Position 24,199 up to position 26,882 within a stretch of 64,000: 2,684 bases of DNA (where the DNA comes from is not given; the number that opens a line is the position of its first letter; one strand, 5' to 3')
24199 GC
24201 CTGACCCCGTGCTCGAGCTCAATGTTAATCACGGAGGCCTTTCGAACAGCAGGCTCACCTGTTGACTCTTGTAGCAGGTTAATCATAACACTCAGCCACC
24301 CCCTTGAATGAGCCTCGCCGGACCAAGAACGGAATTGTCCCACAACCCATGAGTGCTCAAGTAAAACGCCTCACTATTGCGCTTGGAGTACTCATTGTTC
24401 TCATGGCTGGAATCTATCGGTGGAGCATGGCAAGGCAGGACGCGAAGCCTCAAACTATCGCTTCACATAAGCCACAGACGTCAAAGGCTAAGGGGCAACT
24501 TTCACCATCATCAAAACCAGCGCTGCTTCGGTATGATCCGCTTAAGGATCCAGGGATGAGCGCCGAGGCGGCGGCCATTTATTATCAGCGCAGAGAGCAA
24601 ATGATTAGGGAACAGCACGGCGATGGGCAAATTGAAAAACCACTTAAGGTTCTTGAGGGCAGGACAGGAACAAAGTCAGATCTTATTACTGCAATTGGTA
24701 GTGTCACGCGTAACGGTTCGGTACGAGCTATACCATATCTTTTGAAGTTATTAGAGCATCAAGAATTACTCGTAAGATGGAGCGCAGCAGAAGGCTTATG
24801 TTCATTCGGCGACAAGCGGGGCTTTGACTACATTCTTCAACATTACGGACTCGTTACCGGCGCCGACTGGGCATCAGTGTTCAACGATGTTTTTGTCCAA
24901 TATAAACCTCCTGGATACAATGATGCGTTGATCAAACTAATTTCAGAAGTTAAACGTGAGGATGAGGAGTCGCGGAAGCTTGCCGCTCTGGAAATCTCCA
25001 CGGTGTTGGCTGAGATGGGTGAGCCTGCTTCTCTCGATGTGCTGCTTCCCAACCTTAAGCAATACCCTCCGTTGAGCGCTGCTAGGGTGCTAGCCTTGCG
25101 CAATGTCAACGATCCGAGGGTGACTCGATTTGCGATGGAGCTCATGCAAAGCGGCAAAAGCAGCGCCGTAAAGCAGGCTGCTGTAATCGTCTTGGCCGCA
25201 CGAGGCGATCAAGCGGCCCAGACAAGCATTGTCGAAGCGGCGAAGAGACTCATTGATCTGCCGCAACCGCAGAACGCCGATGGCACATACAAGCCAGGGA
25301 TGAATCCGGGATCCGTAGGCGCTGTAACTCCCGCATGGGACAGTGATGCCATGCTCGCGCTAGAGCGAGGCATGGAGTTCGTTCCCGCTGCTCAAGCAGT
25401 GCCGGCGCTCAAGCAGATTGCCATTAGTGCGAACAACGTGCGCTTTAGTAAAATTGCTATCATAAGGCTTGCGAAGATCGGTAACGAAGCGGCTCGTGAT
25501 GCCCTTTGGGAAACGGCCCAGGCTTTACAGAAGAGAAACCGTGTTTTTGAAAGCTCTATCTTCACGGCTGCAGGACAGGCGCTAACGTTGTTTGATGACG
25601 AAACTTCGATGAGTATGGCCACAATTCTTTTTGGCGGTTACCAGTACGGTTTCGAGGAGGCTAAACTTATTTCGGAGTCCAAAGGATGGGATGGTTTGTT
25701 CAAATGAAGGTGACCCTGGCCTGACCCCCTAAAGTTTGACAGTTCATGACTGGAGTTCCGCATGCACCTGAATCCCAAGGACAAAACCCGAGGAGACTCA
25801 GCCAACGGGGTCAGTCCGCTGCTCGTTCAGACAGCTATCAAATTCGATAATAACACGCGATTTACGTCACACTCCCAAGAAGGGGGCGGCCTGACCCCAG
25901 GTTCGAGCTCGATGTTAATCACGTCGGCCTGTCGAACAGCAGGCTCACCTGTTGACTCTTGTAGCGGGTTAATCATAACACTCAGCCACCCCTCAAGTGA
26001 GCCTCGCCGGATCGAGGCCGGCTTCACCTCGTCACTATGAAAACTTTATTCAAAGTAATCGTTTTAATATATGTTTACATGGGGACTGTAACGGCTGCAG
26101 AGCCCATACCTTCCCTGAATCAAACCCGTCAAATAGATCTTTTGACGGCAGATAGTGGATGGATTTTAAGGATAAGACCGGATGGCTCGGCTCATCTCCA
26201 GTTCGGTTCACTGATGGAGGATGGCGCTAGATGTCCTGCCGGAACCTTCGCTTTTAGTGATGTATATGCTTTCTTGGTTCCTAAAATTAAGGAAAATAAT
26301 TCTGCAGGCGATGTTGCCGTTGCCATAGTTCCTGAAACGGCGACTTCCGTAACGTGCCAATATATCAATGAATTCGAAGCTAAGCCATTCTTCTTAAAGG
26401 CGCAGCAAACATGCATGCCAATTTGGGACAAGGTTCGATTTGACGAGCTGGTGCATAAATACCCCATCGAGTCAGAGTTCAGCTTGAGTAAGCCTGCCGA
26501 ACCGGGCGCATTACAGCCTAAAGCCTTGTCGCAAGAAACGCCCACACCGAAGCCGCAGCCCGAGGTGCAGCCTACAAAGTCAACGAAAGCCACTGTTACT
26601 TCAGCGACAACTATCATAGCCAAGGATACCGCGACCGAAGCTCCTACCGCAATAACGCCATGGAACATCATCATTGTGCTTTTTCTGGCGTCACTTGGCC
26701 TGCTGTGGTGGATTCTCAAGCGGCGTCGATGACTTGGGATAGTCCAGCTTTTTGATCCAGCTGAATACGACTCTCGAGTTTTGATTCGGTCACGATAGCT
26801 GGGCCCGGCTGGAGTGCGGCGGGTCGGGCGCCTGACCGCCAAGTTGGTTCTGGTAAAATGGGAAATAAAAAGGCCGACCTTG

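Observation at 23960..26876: Low-G+C 2.9-kb insertion flanked by perfect 19-bp direct repeats that duplicate half of a terminator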

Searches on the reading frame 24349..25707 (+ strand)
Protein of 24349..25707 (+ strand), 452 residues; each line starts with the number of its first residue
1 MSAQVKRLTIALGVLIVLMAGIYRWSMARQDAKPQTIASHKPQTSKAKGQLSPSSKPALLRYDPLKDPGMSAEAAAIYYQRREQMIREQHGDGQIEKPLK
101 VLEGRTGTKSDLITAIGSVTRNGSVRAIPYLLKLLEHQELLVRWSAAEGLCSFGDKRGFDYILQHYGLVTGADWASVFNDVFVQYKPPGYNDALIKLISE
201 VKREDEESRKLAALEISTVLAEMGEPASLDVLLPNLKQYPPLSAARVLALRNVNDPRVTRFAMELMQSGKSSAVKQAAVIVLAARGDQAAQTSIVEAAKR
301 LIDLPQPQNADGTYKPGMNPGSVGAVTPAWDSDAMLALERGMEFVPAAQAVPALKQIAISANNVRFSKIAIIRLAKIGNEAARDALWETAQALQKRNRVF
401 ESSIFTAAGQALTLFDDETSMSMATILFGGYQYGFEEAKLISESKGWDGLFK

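Call 12: search_protein_families(library=pfam, proteins=[window:24349-25707:+], max_evalue=0.01)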
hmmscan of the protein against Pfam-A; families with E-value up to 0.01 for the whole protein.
window:24349-25707:+ (452 aa): 3 families
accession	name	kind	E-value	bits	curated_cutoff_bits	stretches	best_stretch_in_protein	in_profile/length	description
PF13646.12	HEAT_2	-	1.4e-16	60.9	27.7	2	114-164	19-69/88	HEAT repeats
PF03130.22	HEAT_PBS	-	1.3e-08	35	20.9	0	142-164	1-23/27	PBS lyase HEAT-like repeat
PF02985.28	HEAT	-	0.0018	18.8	23.5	0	128-154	2-28/31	HEAT repeat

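Call 59: find_homologous_proteins(query=window:24349-25707:+, max_evalue=0.00001)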
Query window:24349-25707:+ (452 aa): 50 proteins with E <= 0.00001 among 8000 candidates.
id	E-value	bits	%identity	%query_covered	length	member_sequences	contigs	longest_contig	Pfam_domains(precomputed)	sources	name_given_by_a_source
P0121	1.1e-281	952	96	100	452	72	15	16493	PF03130.23,PF13646.13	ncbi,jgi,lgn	jgi:HEAT repeat protein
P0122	1.2e-279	945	96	100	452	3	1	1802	PF03130.23,PF13646.13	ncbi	-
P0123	2.3e-278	941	95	100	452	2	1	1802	PF03130.23,PF13646.13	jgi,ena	jgi:HEAT repeat protein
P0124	1.9e-277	938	95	100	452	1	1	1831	PF03130.23,PF13646.13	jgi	jgi:HEAT repeat protein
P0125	1.2e-239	813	97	85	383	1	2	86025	PF03130.23,PF13646.13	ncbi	ncbi:MAG: hypothetical protein RL639_89 [Verrucomicrobiota bacterium]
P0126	4.3e-239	812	97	85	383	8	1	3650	PF03130.23,PF13646.13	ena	-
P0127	5.0e-238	808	97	85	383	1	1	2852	PF03130.23,PF13646.13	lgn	-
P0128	2.2e-237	806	97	85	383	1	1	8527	PF03130.23,PF13646.13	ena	-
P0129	2.0e-236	803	96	85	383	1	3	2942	PF03130.23,PF13646.13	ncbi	-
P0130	1.7e-235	800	96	85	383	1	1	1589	PF03130.23,PF13646.13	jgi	jgi:HEAT repeat protein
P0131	2.6e-233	793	99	81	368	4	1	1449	PF03130.23,PF13646.13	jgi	-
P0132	4.8e-209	713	76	100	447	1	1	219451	PF03130.23,PF13646.13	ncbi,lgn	-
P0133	4.9e-172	591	63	100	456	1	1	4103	PF03130.23,PF13646.13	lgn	-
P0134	3.0e-160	552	61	100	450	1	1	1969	PF13646.13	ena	-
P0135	1.1e-156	540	58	100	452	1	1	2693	PF03130.23,PF13646.13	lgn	-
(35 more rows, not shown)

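Call 60: find_encoding_contigs(protein=P0132, flank=6000, max_places=3)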
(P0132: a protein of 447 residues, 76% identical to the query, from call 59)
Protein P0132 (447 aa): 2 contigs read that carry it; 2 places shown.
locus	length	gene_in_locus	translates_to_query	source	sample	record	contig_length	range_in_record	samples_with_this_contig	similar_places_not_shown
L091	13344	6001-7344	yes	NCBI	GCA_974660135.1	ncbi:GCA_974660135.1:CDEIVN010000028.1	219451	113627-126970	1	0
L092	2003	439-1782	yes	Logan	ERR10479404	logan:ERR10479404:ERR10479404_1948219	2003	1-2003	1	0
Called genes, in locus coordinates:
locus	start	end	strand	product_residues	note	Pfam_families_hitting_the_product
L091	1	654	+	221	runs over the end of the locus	PF00263:Secretin (faint)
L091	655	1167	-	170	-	-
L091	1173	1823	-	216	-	PF00753:Lactamase_B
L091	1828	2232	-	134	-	PF13279:4HBT_2, PF03061:4HBT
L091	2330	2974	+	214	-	-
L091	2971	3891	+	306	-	PF01545:Cation_efflux, PF16916:ZT_dimer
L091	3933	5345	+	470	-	PF00884:Sulfatase, PF16347:SGSH_C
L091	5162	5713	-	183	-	-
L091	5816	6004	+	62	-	-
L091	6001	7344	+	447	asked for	PF13646:HEAT_2 (faint), PF03130:HEAT_PBS (faint)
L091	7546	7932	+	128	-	PF01527:HTH_Tnp_1, PF13384:HTH_23 (weak), PF13518:HTH_28 (weak)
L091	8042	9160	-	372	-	PF01479:S4 (faint), PF00849:PseudoU_synth_2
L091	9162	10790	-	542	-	PF02073:Peptidase_M29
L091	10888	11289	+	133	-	PF05635:23S_rRNA_IVP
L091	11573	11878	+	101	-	PF00166:Cpn10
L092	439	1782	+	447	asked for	PF13646:HEAT_2 (faint), PF03130:HEAT_PBS (faint)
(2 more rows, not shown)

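Call 61: find_encoding_contigs(protein=P0121, flank=6000, max_places=8)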
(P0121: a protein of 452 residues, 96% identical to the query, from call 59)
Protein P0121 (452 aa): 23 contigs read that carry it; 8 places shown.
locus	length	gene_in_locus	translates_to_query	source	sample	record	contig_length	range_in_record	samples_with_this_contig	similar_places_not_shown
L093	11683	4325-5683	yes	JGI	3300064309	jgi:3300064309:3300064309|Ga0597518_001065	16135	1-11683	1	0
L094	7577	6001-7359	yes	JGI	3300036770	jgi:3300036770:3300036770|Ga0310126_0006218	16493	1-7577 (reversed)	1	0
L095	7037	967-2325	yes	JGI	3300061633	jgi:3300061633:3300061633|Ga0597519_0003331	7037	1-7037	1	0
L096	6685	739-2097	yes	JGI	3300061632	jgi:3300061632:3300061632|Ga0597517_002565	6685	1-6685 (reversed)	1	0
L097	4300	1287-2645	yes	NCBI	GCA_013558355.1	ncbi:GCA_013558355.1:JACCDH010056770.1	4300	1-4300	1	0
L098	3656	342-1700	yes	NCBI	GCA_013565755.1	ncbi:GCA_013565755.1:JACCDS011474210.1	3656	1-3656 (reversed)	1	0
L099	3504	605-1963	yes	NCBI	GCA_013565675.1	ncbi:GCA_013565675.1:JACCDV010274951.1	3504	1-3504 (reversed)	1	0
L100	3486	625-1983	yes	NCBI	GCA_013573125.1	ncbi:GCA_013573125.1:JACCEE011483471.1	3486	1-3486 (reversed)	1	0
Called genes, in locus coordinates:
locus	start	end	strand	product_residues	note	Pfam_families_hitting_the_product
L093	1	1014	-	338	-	?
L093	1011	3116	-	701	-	PF05448:AXE1 (faint)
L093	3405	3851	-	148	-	-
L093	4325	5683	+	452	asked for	PF13646:HEAT_2 (faint), PF03130:HEAT_PBS (faint)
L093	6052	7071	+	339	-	-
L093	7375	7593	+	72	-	PF01527:HTH_Tnp_1, PF13384:HTH_23 (weak), PF13518:HTH_28, PF13551:HTH_29 (weak)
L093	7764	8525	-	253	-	-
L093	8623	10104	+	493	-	PF03629:SASA (weak)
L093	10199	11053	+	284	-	-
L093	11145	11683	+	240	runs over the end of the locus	PF00117:GATase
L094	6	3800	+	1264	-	PF18884:TSP3_bac, PF01510:Amidase_2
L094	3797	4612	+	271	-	-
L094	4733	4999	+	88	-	PF01527:HTH_Tnp_1, PF13384:HTH_23 (weak), PF13518:HTH_28, PF13551:HTH_29 (weak)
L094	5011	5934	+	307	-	PF13276:HTH_21 (faint), PF00665:rve, PF13683:rve_3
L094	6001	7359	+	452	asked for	PF13646:HEAT_2 (faint), PF03130:HEAT_PBS (faint)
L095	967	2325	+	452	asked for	PF13646:HEAT_2 (faint), PF03130:HEAT_PBS (faint)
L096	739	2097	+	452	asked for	PF13646:HEAT_2 (faint), PF03130:HEAT_PBS (faint)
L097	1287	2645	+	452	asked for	PF13646:HEAT_2 (faint), PF03130:HEAT_PBS (faint)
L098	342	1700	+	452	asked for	PF13646:HEAT_2 (faint), PF03130:HEAT_PBS (faint)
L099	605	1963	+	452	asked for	PF13646:HEAT_2 (faint), PF03130:HEAT_PBS (faint)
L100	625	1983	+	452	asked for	PF13646:HEAT_2 (faint), PF03130:HEAT_PBS (faint)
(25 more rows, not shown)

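Call 71: search_protein_families(library=ncbifam, proteins=[window:24349-25707:+], max_evalue=0.01)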
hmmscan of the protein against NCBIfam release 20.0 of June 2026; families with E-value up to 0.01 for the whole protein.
window:24349-25707:+ (452 aa): 2 families
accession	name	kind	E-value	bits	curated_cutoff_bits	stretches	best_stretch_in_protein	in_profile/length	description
NF045915.1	PhycobilmeDegNblB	equivalog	0.00012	21.7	300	0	100-156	133-191/214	phycobilisome degradation protein NblB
NF058515.1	phyc_lyase_CpcF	equivalog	0.0051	16.4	220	0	108-156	12-60/200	C-phycocyanin alpha-cysteine-84 phycocyanobilin lyase subunit CpcF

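Call 72: search_protein_families(library=padloc, proteins=[window:24349-25707:+], max_evalue=0.01)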
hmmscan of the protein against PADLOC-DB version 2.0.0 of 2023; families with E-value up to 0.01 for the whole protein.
window:24349-25707:+ (452 aa): 1 family
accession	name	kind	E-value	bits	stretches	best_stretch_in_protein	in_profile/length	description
PDLC02919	HEAT-ARM_XIII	-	0.00014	17.4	0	126-250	913-1025/1972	-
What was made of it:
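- Tried and rejected: Only generic HEAT repeats for ORF1 (calls 12, 71, 72).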

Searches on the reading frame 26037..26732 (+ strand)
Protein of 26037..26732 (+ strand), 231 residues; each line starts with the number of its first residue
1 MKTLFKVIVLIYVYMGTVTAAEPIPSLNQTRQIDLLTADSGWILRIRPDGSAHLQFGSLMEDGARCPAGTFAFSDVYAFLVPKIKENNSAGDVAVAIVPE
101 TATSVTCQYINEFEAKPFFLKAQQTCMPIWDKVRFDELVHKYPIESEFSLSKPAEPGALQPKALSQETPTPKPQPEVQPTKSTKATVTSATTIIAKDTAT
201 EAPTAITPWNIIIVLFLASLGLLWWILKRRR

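Call 12: search_protein_families(library=pfam, proteins=[window:26037-26732:+], max_evalue=0.01)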
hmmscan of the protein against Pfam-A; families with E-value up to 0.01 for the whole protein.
window:26037-26732:+ (231 aa): 0 families

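Call 14: find_encoding_contigs(protein=window:26037-26732:+, flank=6000, max_places=10)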
Protein window:26037-26732:+ (231 aa): 2 contigs read that carry it; 1 place shown.
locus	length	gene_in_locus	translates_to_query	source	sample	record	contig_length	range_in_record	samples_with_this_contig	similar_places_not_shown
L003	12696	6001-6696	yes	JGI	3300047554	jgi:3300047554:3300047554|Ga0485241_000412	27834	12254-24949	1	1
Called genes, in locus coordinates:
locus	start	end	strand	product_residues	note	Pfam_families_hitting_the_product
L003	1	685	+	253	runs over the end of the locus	-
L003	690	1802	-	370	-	PF01408:GFO_IDH_MocA, PF22725:GFO_IDH_MocA_C3, PF02894:GFO_IDH_MocA_C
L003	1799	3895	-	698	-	PF05448:AXE1 (faint)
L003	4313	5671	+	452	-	PF13646:HEAT_2 (faint), PF03130:HEAT_PBS (faint)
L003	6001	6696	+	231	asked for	-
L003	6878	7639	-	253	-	-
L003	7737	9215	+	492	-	PF03629:SASA (weak)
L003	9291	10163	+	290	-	-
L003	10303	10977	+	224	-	PF00117:GATase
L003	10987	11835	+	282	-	PF04311:DUF459 (faint), PF13472:Lipase_GDSL_2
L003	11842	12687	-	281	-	PF10021:PARG_cat_microb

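Call 71: search_protein_families(library=ncbifam, proteins=[window:26037-26732:+], max_evalue=0.01)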
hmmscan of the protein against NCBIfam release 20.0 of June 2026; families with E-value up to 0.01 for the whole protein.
window:26037-26732:+ (231 aa): 0 families

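Call 72: search_protein_families(library=padloc, proteins=[window:26037-26732:+], max_evalue=0.01)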
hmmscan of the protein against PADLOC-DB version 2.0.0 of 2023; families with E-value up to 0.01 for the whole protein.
window:26037-26732:+ (231 aa): 0 families
